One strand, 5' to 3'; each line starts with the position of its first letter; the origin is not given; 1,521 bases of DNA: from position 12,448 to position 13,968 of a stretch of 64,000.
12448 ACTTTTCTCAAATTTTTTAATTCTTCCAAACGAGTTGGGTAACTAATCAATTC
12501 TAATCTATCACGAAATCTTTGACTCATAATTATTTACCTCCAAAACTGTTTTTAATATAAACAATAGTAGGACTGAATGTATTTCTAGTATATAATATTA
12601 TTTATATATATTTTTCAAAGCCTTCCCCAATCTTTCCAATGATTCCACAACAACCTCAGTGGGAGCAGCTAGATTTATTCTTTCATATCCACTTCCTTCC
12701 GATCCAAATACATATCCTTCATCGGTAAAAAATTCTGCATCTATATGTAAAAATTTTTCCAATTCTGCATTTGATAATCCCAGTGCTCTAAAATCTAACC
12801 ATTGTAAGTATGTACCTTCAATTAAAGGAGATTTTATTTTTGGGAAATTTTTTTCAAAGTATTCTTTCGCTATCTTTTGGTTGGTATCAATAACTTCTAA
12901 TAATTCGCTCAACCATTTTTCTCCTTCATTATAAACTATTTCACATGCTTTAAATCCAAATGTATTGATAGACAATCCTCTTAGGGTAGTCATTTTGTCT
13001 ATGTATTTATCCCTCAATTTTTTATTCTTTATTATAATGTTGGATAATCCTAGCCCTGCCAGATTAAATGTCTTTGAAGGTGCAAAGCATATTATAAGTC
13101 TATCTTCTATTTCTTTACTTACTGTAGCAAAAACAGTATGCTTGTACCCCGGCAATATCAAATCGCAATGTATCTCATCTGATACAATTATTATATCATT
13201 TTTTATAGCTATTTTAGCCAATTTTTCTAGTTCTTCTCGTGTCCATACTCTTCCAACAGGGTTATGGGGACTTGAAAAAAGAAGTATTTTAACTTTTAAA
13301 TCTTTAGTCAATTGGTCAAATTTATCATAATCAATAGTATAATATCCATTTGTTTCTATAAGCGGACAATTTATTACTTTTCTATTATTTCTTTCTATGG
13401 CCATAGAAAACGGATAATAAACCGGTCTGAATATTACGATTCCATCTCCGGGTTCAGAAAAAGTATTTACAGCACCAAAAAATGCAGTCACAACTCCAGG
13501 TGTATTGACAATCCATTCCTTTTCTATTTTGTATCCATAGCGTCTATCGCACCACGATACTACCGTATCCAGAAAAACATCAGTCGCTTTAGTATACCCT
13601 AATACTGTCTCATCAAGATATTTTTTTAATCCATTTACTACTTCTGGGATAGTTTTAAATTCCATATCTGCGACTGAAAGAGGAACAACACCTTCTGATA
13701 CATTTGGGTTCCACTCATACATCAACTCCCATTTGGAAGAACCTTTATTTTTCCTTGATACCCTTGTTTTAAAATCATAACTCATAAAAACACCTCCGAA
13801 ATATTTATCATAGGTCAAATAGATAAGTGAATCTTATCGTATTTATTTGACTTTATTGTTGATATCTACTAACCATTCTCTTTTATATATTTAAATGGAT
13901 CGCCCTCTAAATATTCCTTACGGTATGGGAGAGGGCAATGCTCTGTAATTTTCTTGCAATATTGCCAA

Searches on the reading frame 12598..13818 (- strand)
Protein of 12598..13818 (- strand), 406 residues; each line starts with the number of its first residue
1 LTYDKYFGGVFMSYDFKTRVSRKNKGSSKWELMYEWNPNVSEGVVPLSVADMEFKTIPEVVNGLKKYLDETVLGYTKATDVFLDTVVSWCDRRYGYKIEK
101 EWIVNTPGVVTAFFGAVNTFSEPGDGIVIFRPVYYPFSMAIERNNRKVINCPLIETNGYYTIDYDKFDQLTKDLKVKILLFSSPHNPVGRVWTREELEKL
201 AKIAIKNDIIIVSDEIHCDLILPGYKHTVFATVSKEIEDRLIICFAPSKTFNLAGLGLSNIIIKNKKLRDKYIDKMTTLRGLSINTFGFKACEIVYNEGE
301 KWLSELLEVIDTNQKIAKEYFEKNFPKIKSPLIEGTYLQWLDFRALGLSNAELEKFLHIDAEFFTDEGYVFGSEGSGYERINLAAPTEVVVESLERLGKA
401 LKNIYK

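Call 4: search_protein_families(library=pfam, proteins=[window:12598-13818:-], max_evalue=0.01)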
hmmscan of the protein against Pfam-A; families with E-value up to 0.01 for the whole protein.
window:12598-13818:- (406 aa): 1 family
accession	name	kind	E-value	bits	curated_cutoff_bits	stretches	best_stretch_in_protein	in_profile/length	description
PF00155.27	Aminotran_1_2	-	2.5e-30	106.3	19.7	1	44-392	3-355/361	Aminotransferase class I and II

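Call 5: search_protein_families(library=ncbifam, proteins=[window:12598-13818:-], max_evalue=0.01)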
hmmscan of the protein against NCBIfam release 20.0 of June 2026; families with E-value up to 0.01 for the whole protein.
window:12598-13818:- (406 aa): 66 families (the best 25 are shown)
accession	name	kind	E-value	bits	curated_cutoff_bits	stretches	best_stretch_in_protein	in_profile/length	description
TIGR04350.1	C_S_lyase_PatB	subfamily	2.1e-120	402.2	340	1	16-401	1-383/384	PatB family C-S lyase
NF041364.1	GntC_guanitoxin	equivalog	6.5e-35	120.7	415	1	47-398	3-354/356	guanitoxin biosynthesis PLP-dependent (S)-gamma-hydroxy-L-arginine cyclodehydratase GntC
NF005744.0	PRK07568.1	subfamily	3.6e-31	108.4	389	1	47-322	35-306/398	pyridoxal phosphate-dependent aminotransferase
NF006229.0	PRK08361.1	equivalog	2.5e-30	105.8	624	1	41-403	32-390/391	aspartate aminotransferase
NF004975.0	PRK06348.1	equivalog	2.3e-29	102.6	549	1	42-399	29-381/384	pyridoxal phosphate-dependent aminotransferase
NF005855.0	PRK07777.1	equivalog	5.8e-26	91.7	553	1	90-348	78-331/391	pyridoxal phosphate-dependent aminotransferase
NF041091.1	asp_aminotase_Arch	equivalog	1.8e-25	89.6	550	1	42-400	27-374/376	aspartate aminotransferase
NF006569.0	PRK09082.1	subfamily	2.6e-25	89.3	420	1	53-358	41-342/386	methionine aminotransferase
TIGR01265.1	tyr_nico_aTase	subfamily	7e-25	87.8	292.45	1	49-398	38-396/403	tyrosine/nicotianamine family aminotransferase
NF004770.0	PRK06108.1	subfamily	1.5e-24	86.6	422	1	83-402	79-393/396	pyridoxal phosphate-dependent aminotransferase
NF005816.0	PRK07682.1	equivalog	2.8e-24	85.5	620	1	42-404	29-386/390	aminotransferase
TIGR03540.1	DapC_direct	equivalog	5.3e-24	84.9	593.25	1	43-399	30-382/383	LL-diaminopimelate aminotransferase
NF006756.0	PRK09276.1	subfamily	6.1e-24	84.7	507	1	43-399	32-384/387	LL-diaminopimelate aminotransferase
NF005732.0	PRK07550.1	equivalog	7.7e-24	84.5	366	1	84-397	77-384/389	aminotransferase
NF004870.0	PRK06225.1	equivalog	4.2e-22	78.4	351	1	103-403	86-376/380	pyridoxal phosphate-dependent aminotransferase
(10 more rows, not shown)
